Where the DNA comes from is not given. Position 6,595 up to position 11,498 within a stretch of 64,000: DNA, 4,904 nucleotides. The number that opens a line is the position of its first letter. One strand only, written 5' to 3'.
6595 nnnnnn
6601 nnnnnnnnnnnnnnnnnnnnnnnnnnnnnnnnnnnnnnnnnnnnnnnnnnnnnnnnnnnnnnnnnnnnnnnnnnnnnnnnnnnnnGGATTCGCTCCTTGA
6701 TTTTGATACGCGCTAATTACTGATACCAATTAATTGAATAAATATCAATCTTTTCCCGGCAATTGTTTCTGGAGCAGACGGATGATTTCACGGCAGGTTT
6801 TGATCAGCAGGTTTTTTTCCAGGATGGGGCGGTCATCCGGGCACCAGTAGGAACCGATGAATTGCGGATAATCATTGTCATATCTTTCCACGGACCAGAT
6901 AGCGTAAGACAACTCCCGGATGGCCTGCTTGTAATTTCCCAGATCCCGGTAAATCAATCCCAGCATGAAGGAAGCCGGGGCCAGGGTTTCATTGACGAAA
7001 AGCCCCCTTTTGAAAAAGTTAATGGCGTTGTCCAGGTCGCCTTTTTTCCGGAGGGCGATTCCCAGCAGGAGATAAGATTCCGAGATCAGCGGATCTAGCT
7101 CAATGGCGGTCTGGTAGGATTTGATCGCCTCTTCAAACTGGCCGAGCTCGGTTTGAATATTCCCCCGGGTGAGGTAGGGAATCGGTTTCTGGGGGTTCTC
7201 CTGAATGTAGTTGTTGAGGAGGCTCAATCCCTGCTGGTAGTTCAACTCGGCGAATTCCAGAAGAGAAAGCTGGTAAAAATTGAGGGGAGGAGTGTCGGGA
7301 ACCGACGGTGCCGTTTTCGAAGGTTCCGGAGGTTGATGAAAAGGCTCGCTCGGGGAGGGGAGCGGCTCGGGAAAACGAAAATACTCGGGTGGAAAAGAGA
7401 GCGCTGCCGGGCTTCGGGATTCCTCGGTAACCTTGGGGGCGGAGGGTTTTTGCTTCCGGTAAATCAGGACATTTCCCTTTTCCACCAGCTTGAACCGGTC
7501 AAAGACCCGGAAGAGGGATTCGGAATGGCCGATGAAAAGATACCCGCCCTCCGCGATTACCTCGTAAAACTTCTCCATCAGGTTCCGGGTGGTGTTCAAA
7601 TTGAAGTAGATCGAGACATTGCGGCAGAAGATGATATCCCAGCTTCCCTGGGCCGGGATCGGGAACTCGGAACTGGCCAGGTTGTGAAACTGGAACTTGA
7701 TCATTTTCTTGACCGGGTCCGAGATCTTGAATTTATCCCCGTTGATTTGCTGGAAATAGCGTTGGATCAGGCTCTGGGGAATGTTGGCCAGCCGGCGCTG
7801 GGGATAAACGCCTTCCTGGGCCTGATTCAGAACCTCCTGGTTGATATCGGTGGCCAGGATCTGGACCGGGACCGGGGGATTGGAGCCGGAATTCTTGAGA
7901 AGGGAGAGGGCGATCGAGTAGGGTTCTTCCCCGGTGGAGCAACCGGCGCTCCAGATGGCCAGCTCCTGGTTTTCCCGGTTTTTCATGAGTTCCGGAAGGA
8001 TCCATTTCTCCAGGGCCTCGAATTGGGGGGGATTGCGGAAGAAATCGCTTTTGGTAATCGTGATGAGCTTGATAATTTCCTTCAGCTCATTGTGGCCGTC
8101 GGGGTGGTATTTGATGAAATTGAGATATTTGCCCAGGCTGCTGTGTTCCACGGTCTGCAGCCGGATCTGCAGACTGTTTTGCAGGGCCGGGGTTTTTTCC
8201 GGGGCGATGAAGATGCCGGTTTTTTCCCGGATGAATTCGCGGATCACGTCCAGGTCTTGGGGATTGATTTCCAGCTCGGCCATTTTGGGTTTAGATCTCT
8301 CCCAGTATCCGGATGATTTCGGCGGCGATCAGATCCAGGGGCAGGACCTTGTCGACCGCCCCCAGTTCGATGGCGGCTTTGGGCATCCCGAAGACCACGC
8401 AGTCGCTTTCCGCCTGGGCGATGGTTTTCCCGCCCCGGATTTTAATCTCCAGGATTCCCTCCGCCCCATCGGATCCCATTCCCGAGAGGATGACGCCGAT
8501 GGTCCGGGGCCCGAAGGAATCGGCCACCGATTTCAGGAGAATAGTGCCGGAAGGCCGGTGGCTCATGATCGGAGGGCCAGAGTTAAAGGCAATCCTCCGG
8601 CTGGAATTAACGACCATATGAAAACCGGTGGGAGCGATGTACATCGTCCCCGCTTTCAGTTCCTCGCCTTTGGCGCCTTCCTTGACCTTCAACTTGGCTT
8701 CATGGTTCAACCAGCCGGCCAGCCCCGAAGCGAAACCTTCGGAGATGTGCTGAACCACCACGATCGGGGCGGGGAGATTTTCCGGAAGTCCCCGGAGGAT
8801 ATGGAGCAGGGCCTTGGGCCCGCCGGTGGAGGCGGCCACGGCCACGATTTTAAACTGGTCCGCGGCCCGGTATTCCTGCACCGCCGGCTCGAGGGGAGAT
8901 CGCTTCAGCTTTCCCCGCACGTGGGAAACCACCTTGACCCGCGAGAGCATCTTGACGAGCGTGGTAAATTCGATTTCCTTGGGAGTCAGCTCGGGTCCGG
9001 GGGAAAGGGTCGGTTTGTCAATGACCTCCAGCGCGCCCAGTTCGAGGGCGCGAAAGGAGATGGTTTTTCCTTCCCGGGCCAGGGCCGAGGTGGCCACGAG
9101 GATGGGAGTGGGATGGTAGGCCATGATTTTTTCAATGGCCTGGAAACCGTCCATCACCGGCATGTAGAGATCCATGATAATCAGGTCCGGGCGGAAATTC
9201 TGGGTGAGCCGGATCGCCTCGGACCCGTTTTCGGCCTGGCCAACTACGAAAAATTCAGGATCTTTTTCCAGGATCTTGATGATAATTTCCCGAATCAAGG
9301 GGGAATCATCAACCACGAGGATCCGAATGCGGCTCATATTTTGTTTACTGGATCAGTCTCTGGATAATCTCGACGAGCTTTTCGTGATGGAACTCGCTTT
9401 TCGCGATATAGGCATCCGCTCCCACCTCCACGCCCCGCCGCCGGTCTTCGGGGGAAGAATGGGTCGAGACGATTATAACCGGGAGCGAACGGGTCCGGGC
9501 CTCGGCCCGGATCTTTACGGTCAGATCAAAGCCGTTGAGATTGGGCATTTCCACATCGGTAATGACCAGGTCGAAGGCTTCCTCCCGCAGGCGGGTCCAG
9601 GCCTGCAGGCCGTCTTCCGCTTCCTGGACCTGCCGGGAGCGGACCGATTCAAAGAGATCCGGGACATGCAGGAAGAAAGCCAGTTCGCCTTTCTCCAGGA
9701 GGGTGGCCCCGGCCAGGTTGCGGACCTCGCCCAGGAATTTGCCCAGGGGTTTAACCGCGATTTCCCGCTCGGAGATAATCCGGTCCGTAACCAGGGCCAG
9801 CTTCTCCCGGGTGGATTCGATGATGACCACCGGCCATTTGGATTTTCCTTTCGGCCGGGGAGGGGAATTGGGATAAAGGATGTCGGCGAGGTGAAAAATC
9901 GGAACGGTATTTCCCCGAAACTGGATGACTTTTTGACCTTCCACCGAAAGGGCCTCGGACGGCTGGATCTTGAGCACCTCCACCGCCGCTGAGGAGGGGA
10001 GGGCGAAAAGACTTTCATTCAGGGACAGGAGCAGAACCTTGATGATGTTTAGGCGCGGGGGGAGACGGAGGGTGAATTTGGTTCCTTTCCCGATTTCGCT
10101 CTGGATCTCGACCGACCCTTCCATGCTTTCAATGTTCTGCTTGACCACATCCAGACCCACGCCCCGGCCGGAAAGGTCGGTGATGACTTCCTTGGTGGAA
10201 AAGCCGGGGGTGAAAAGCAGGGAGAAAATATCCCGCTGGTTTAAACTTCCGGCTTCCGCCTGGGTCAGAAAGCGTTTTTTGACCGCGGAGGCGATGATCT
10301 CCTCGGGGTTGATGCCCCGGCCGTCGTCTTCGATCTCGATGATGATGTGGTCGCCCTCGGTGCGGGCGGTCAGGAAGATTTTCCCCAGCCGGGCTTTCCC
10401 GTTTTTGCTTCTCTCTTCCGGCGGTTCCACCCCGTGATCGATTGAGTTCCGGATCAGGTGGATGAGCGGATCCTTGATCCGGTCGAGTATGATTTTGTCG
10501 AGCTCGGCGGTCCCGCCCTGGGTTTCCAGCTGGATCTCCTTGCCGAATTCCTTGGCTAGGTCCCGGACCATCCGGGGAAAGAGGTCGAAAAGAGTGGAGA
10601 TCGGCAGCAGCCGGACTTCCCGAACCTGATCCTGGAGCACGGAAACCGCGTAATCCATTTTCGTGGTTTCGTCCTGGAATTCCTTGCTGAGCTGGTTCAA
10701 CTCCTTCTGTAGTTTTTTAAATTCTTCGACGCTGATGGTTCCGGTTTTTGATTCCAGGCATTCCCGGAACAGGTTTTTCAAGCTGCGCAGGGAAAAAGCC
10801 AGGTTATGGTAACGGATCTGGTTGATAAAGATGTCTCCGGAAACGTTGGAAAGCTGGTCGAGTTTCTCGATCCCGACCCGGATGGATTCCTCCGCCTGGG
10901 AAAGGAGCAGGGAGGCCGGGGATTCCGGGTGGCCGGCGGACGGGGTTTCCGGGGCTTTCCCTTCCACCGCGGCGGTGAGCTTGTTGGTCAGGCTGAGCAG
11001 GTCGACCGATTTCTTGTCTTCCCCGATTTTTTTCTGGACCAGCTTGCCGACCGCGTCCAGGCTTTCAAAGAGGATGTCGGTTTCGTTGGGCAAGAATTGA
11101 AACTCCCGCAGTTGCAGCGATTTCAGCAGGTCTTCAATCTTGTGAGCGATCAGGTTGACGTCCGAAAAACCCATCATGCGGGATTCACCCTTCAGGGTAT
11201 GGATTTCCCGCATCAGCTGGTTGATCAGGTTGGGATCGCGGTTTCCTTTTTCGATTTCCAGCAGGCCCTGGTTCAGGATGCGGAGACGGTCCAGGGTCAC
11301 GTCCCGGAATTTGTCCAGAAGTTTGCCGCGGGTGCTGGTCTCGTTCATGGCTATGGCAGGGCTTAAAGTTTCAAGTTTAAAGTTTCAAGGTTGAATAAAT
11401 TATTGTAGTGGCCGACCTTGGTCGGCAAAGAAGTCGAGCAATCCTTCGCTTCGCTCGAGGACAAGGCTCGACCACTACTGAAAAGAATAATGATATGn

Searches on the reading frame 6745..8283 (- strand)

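Call 66: search_protein_families(library=pfam, proteins=[window:6745-8283:-], max_evalue=0.00001)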
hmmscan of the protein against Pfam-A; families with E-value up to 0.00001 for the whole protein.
window:6745-8283:- (512 aa): 14 families
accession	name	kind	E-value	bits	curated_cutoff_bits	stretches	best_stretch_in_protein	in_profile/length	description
PF01739.24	CheR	-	1.3e-59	201.4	27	1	78-268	2-190/195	CheR methyltransferase, SAM binding domain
PF00515.34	TPR_1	-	4.1e-19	68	27.8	1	370-398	4-32/34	Tetratricopeptide repeat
PF07719.23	TPR_2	-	2e-17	62.3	27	1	370-398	4-32/34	Tetratricopeptide repeat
PF13181.12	TPR_8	-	3.3e-17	61.5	25.7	0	370-398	4-32/34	Tetratricopeptide repeat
PF13414.12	TPR_11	-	8e-13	48.3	26.8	1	374-415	1-42/42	TPR repeat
PF13431.12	TPR_17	-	3.8e-12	45.9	24.4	0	390-421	2-33/34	Tetratricopeptide repeat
PF13176.12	TPR_7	-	5.2e-11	42.2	27.9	0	374-398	6-32/36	Tetratricopeptide repeat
PF13432.12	TPR_16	-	6e-11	43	32.7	1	372-427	2-57/65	Tetratricopeptide repeat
PF13424.12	TPR_12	-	2.3e-09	37.8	30.1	0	371-428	7-72/77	Tetratricopeptide repeat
PF14559.12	TPR_19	-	5.7e-08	33.4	25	0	346-398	4-56/68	Tetratricopeptide repeat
PF13174.12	TPR_6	-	1.4e-07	32.1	26.3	0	373-398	6-31/33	Tetratricopeptide repeat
PF13428.12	TPR_14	-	5.3e-07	30.1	23.5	0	370-407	4-41/44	Tetratricopeptide repeat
PF13371.12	TPR_9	-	9.6e-07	29.2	35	0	348-398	10-60/73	Tetratricopeptide repeat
PF03705.20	CheR_N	-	9.7e-07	28.8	27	1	9-61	1-53/53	CheR methyltransferase, all-alpha domain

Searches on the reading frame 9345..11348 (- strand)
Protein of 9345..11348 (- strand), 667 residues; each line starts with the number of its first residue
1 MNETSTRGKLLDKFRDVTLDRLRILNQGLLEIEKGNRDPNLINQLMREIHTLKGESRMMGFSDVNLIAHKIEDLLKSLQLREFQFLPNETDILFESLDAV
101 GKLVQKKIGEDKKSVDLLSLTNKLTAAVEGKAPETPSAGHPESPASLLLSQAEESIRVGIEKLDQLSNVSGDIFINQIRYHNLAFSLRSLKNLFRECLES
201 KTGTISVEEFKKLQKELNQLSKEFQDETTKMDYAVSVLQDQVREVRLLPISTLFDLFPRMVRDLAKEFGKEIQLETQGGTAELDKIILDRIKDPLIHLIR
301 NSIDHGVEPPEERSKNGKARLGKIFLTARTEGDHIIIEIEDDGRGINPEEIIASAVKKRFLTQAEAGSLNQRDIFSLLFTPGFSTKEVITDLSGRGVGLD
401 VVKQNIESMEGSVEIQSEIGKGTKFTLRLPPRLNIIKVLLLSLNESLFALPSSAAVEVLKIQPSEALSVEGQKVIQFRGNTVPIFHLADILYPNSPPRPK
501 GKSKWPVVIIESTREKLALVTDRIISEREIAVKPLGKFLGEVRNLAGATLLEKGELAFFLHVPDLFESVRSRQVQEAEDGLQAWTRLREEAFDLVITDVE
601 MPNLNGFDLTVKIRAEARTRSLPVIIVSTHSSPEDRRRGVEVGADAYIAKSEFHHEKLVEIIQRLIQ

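Call 66: search_protein_families(library=pfam, proteins=[window:9345-11348:-], max_evalue=0.00001)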
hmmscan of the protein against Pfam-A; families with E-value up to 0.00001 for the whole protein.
window:9345-11348:- (667 aa): 5 families
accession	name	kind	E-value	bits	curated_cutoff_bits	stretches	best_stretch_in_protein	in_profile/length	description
PF00072.30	Response_reg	-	8e-21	74.7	30.2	1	565-662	17-110/111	Response regulator receiver domain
PF02518.31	HATPase_c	-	3.3e-20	73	26.4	1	294-431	5-109/111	Histidine kinase-, DNA gyrase B-, and HSP90-like ATPase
PF01584.24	CheW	-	5.3e-19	68.6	23.5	1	438-568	2-136/138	CheW-like domain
PF01627.28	Hpt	-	4.4e-12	46.5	24.6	1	10-80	2-64/84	Hpt domain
PF02895.20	H-kinase_dim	-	8.1e-08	33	23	1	154-231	2-68/68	Signal transducing histidine kinase, homodimeric domain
